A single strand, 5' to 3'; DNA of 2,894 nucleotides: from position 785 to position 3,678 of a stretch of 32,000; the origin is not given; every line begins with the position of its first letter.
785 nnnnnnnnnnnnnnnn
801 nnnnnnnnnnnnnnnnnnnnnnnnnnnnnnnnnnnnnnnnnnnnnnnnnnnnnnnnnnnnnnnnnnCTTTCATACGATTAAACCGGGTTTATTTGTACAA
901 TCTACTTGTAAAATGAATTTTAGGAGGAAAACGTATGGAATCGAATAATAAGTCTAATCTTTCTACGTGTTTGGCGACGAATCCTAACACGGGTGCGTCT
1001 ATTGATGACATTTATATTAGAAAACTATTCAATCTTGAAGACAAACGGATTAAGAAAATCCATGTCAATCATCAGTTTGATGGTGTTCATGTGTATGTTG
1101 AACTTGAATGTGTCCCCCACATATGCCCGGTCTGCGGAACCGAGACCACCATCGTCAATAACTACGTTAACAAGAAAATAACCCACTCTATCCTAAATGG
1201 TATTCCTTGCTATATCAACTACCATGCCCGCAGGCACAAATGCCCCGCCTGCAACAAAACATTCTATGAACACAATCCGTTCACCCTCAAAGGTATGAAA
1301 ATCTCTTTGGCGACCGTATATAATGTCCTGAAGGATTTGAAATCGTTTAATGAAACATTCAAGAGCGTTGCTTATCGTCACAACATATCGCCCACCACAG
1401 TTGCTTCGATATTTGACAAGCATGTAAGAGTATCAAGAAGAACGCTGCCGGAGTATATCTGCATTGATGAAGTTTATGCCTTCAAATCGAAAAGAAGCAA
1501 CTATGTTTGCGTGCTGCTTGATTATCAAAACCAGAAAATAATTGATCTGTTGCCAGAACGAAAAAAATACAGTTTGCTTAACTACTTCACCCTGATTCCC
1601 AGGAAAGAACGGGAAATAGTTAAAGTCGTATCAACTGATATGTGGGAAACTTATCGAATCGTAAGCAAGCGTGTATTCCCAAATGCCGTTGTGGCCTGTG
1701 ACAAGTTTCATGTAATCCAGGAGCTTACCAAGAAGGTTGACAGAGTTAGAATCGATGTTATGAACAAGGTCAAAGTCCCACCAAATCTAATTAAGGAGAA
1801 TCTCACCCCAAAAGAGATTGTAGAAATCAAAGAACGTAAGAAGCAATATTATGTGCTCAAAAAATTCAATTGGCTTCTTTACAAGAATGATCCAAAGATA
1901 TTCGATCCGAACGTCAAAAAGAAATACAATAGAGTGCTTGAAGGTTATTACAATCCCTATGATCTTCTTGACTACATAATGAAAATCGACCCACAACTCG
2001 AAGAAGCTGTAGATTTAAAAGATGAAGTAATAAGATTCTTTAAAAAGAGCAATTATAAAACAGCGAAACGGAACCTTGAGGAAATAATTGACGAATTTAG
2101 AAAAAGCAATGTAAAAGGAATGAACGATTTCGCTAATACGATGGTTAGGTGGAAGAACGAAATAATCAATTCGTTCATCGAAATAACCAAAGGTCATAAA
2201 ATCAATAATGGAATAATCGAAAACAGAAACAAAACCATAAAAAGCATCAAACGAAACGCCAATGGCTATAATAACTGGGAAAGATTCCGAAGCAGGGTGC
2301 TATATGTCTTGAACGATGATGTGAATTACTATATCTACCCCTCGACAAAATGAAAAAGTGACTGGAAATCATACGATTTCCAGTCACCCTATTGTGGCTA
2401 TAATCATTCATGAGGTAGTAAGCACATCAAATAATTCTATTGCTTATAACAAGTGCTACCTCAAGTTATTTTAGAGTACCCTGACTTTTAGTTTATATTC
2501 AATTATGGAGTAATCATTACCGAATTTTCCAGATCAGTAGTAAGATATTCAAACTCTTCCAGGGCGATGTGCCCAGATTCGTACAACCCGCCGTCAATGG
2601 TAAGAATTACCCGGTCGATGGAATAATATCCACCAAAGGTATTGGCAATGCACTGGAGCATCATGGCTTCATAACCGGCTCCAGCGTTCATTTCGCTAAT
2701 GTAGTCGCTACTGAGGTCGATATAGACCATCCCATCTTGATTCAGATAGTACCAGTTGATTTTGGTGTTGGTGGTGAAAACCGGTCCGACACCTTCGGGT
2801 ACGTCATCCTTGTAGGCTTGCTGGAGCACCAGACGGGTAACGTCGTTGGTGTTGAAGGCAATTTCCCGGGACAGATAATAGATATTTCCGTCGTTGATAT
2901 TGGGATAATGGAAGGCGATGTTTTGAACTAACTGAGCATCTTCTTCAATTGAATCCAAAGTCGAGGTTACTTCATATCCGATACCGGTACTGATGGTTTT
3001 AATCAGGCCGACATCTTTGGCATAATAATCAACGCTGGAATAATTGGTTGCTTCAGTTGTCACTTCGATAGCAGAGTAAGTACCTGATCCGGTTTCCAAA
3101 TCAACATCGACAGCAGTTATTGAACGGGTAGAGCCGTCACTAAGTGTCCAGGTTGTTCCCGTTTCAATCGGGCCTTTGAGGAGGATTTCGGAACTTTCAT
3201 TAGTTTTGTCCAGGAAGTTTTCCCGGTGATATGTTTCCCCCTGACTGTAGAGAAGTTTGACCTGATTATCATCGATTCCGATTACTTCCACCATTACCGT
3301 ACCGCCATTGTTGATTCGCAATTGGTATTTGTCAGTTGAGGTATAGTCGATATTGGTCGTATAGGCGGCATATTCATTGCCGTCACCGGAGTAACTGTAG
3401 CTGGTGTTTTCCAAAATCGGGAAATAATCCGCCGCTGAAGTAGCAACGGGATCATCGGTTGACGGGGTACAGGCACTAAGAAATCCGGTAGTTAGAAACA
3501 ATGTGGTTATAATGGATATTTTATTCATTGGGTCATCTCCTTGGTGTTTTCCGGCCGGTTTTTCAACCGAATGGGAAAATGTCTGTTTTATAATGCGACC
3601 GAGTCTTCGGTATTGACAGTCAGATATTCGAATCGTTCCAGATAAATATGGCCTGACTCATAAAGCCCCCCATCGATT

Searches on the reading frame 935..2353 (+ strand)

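Call 55: search_protein_families(library=pfam, proteins=[window:935-2353:+])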
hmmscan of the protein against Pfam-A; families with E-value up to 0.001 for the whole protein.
window:935-2353:+ (472 aa): 3 families
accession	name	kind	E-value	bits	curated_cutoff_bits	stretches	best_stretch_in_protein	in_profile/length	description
PF01610.23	DDE_Tnp_ISL3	-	6.7e-50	170.6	23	1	175-455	1-240/240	Transposase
PF14690.11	Zn_ribbon_ISL3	-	3e-06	28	25.5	1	61-106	2-47/47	zinc-finger of transposase IS204/IS1001/IS1096/IS1165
PF13542.12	HTH_Tnp_ISL3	-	0.00042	20.1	27.4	1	139-164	26-51/51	Helix-turn-helix domain of transposase family ISL3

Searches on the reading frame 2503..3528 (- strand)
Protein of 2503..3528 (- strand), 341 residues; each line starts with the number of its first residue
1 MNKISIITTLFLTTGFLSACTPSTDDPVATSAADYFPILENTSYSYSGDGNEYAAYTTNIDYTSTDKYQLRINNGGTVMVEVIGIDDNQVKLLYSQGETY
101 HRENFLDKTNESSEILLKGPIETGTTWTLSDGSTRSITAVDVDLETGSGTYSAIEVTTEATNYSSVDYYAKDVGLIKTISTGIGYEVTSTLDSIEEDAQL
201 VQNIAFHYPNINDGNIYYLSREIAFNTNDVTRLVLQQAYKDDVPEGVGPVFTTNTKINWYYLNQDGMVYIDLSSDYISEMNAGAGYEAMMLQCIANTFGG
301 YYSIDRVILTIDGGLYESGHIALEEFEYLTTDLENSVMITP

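Call 55: search_protein_families(library=pfam, proteins=[window:2503-3528:-])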
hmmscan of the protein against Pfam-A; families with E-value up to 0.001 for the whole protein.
window:2503-3528:- (341 aa): 1 family
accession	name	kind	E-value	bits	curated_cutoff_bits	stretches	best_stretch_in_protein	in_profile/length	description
PF10646.14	Germane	-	5.7e-11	43.5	23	1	226-313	26-113/117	Sporulation and spore germination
